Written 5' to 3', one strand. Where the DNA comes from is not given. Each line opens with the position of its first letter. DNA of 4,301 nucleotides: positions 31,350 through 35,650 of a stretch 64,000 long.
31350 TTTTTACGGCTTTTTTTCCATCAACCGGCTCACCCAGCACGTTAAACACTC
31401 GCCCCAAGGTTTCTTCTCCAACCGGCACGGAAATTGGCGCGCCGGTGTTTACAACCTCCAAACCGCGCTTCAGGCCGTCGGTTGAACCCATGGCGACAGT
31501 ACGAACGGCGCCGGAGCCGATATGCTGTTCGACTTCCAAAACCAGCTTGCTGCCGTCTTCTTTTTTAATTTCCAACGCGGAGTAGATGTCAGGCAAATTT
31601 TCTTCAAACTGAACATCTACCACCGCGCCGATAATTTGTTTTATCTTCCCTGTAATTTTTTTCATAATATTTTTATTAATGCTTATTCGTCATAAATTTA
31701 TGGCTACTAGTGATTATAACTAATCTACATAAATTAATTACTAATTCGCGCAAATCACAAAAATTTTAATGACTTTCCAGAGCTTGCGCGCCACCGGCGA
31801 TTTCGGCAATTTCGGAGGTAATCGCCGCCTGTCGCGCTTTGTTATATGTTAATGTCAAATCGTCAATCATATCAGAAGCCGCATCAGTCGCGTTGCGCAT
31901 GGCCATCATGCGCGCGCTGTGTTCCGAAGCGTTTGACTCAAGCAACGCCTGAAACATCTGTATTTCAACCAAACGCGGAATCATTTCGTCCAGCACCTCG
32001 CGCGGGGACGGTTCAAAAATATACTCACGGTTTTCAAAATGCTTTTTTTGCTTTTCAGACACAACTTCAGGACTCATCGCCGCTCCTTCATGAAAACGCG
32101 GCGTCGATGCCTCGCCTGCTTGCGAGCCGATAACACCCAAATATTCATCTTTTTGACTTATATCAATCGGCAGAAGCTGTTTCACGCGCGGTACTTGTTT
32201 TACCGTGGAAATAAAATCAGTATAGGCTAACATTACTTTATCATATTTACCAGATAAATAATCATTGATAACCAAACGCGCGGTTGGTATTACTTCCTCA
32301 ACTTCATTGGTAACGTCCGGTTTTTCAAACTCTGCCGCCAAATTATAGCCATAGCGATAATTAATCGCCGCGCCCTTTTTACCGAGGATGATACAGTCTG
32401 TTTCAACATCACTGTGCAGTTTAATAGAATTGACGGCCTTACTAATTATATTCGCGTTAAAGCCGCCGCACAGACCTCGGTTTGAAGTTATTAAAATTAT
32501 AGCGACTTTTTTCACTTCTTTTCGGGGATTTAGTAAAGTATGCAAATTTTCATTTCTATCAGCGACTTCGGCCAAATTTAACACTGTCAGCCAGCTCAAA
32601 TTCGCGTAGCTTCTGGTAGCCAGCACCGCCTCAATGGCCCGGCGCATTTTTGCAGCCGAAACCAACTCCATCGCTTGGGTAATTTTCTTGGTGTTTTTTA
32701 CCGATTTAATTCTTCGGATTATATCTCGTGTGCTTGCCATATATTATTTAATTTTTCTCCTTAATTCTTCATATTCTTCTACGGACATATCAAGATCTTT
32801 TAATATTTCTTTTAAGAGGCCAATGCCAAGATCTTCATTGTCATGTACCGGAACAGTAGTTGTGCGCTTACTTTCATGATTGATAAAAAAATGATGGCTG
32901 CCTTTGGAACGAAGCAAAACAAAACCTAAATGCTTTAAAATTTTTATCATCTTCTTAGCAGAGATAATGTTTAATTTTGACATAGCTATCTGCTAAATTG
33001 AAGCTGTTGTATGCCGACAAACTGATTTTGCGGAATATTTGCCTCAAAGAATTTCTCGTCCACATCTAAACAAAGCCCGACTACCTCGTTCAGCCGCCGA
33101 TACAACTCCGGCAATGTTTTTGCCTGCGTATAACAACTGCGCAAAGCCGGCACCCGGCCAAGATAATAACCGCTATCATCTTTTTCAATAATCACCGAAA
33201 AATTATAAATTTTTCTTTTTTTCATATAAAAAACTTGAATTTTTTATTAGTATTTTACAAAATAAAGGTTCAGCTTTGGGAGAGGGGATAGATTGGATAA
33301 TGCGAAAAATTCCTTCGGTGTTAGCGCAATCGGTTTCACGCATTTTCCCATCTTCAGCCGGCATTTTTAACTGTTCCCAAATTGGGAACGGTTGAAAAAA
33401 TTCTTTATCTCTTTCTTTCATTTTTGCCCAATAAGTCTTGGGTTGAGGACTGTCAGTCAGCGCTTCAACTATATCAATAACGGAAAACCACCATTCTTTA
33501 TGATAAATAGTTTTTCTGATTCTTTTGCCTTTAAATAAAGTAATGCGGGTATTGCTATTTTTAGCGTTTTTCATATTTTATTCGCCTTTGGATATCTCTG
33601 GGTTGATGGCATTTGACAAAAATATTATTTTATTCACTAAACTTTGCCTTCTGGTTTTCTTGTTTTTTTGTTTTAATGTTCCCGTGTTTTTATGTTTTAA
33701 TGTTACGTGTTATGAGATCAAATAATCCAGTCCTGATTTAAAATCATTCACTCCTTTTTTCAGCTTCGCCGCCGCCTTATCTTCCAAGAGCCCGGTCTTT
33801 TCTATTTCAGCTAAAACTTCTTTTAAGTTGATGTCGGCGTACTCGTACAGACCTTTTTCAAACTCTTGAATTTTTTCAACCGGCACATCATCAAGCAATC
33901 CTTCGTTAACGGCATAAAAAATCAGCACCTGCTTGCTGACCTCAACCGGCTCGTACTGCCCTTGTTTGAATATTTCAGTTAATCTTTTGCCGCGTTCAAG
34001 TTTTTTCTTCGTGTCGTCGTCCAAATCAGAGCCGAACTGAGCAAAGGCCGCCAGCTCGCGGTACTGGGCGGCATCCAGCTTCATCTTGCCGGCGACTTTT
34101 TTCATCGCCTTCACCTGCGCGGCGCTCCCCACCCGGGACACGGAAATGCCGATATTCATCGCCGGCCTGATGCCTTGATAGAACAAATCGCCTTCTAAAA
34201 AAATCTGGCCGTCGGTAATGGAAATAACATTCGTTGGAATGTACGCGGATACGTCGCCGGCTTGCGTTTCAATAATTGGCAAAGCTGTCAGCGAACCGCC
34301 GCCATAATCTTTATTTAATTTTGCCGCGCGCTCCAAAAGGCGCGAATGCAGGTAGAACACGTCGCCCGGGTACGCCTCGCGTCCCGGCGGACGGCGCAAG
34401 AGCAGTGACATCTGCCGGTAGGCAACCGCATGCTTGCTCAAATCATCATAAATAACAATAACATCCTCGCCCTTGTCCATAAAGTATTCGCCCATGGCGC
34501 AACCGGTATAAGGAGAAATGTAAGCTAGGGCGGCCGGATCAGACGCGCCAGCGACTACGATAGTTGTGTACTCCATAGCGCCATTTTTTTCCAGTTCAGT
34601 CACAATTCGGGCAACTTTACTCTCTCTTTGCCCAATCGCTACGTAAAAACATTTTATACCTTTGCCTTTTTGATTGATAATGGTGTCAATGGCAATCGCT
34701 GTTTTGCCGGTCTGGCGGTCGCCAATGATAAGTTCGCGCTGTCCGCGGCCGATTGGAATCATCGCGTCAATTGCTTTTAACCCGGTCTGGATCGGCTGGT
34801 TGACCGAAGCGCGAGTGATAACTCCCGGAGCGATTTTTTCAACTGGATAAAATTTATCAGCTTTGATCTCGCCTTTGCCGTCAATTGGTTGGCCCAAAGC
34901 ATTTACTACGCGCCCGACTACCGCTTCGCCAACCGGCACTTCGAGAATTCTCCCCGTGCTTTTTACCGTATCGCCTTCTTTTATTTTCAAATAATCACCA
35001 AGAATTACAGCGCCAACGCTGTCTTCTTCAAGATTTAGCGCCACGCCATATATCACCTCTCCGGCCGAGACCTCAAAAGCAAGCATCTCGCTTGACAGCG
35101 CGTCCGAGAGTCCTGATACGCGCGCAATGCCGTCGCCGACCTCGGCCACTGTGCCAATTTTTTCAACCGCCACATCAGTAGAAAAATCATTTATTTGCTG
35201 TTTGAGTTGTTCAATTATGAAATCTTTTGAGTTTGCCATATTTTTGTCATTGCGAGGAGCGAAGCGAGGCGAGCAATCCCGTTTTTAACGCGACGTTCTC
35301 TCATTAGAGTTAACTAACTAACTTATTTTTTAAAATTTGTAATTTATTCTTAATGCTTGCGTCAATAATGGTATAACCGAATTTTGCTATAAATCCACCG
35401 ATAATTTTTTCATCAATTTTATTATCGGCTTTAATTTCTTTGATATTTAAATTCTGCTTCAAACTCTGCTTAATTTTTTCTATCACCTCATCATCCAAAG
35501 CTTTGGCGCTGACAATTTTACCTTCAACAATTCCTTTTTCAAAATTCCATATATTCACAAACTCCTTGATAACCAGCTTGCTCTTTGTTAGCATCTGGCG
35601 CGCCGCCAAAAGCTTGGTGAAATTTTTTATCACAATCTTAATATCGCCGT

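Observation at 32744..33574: F1Fo ATP synthase operon interrupted between atpA and atpG by a truncated Bro-N gene and a hicBA toxin-antitoxin cassette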

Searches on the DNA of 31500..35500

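Call 73: search_rna_families(source=window, start=31500, end=35500, threshold=evalue, max_evalue=1)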
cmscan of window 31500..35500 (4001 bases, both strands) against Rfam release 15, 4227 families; matches with E-value up to 1: 0.
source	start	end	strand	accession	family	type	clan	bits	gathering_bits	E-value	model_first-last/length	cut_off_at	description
